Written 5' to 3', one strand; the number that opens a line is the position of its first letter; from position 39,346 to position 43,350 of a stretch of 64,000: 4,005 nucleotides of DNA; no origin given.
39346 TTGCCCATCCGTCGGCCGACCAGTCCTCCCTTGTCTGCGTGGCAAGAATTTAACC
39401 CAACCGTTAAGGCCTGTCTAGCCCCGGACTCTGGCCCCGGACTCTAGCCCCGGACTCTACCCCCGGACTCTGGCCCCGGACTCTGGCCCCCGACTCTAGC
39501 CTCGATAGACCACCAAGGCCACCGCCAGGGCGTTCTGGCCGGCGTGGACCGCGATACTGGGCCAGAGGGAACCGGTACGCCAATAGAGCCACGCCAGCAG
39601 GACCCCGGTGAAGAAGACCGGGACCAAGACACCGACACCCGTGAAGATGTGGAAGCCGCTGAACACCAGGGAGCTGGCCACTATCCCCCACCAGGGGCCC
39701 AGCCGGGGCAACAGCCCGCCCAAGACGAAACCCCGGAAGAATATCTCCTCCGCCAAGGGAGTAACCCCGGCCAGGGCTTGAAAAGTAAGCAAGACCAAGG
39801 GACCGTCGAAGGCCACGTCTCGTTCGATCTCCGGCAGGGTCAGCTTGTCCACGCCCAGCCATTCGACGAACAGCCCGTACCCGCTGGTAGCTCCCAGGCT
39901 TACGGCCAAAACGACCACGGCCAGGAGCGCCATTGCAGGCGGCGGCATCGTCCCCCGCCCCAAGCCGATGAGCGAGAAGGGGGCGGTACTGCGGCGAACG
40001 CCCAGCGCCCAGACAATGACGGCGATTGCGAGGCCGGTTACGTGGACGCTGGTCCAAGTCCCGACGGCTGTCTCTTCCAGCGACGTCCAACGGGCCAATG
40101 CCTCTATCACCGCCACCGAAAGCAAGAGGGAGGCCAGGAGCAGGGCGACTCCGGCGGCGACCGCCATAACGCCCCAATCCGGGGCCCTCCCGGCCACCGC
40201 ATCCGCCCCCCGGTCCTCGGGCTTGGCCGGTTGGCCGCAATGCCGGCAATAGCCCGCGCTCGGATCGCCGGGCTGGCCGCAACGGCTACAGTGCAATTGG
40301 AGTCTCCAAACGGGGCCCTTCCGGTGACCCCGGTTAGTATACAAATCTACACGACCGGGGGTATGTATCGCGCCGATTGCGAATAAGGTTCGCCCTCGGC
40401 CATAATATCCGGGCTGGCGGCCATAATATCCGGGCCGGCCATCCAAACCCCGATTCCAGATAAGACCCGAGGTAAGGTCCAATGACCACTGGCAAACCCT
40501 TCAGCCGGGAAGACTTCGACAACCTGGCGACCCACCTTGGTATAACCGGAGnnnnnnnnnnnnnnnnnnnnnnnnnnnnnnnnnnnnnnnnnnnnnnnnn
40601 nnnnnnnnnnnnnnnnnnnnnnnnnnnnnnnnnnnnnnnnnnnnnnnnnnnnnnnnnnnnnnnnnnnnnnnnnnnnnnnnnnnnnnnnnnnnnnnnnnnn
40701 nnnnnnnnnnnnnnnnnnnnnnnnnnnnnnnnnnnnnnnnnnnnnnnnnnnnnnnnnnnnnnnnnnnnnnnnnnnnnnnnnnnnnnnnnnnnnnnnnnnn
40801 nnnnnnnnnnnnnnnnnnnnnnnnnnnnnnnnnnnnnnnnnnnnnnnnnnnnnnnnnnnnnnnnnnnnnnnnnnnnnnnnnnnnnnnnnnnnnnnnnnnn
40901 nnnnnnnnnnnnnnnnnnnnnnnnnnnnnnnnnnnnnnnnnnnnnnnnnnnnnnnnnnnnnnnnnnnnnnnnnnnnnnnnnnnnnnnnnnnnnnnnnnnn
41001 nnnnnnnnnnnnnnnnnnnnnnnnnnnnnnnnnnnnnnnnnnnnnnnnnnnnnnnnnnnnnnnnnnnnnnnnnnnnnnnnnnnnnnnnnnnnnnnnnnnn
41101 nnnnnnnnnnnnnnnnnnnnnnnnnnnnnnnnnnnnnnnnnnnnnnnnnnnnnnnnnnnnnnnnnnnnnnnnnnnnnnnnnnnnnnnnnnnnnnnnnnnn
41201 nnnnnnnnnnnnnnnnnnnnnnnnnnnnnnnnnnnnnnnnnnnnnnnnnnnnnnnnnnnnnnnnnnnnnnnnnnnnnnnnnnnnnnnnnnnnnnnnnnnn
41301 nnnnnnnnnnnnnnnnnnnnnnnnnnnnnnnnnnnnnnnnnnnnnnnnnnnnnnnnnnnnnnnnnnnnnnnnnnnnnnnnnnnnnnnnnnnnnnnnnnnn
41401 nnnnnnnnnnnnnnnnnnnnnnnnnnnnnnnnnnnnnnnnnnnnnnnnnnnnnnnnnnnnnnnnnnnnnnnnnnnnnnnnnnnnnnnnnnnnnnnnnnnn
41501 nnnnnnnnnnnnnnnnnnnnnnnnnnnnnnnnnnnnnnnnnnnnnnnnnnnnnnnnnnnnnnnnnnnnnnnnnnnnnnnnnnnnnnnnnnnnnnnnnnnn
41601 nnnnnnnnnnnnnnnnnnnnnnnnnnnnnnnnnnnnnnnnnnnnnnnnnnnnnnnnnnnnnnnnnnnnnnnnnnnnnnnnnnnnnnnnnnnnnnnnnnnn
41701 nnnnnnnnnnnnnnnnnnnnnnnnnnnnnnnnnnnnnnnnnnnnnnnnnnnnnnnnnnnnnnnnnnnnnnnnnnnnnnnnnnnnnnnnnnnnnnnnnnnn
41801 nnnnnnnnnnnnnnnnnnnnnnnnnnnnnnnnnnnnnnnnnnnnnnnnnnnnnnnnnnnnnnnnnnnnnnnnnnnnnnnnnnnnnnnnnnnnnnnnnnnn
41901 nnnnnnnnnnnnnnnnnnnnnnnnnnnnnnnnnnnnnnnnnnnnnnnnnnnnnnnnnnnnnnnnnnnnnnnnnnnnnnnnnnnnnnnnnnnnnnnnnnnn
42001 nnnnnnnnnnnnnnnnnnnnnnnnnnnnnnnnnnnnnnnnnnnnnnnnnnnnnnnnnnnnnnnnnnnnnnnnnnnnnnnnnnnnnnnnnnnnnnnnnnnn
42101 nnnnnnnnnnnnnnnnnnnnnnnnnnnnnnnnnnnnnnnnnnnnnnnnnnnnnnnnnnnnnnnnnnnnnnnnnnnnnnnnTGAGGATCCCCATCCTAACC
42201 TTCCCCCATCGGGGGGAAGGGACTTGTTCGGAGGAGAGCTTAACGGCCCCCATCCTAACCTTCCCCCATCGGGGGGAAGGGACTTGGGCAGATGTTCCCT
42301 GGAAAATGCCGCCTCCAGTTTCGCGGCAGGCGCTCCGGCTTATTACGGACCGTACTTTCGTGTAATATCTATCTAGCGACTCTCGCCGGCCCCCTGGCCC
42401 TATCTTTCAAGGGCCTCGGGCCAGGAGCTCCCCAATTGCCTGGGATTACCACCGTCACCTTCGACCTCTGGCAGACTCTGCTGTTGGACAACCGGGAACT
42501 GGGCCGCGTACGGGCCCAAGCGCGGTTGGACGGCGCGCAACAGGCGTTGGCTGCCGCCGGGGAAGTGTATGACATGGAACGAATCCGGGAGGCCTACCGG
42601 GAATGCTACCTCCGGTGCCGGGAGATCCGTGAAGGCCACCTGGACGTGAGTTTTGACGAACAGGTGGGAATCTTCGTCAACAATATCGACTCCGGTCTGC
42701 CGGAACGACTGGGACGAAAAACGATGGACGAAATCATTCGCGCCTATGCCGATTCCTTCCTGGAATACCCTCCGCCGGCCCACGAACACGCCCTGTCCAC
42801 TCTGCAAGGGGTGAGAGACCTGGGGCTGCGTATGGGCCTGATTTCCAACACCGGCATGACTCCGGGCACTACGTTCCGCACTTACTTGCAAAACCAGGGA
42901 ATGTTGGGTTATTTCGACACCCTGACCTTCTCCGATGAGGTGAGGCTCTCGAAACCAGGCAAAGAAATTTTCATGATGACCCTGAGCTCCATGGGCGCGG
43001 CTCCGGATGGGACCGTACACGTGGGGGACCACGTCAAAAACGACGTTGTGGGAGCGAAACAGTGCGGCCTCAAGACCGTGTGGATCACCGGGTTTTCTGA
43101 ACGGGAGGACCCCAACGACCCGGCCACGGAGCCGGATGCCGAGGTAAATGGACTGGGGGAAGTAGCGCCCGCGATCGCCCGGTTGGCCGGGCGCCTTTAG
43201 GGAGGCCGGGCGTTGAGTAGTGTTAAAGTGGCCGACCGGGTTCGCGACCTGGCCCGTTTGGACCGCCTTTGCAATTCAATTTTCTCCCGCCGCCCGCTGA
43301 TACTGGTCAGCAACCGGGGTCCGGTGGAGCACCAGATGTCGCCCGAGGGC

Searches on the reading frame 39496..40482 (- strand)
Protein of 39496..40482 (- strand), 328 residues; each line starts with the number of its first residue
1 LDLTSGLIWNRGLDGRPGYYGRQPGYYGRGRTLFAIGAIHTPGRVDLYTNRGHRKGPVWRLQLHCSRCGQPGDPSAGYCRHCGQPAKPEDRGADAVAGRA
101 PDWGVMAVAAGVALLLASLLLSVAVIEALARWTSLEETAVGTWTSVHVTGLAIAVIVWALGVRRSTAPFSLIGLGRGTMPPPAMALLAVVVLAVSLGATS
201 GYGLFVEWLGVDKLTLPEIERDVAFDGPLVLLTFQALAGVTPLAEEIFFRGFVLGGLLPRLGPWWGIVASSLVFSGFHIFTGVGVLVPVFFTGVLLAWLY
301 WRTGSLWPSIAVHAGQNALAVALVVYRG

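Call 29: search_protein_families(library=pfam, proteins=[window:39496-40482:-], max_evalue=0.00001)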
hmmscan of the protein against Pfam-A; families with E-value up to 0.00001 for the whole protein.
window:39496-40482:- (328 aa): 1 family
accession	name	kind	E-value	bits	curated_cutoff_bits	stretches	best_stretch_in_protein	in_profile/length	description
PF02517.21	Rce1-like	-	4.9e-22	78.5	22.4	1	231-318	5-92/93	Type II CAAX prenyl endopeptidase Rce1-like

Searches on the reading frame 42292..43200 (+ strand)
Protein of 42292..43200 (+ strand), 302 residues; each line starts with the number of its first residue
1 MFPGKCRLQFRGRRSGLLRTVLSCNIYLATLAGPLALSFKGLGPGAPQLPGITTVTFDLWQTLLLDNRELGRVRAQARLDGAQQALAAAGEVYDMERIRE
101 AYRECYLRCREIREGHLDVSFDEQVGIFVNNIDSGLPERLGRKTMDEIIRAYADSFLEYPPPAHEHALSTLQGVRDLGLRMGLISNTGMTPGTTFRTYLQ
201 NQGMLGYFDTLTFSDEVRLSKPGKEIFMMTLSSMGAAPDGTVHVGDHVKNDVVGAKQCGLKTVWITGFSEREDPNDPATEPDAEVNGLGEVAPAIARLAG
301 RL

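Call 30: search_protein_families(library=pfam, proteins=[window:42292-43200:+], max_evalue=0.00001)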
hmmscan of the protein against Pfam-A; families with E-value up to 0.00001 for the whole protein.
window:42292-43200:+ (302 aa): 3 families
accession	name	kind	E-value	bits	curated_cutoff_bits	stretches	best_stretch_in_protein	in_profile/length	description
PF13419.12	HAD_2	-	3.4e-12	47.3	23.8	1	144-265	61-178/178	Haloacid dehalogenase-like hydrolase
PF00702.32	Hydrolase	-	4.1e-12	47.3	26.4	1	52-259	1-191/191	haloacid dehalogenase-like hydrolase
PF13242.12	Hydrolase_like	-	7.3e-11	42.3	22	1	220-290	3-74/75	HAD-hyrolase-like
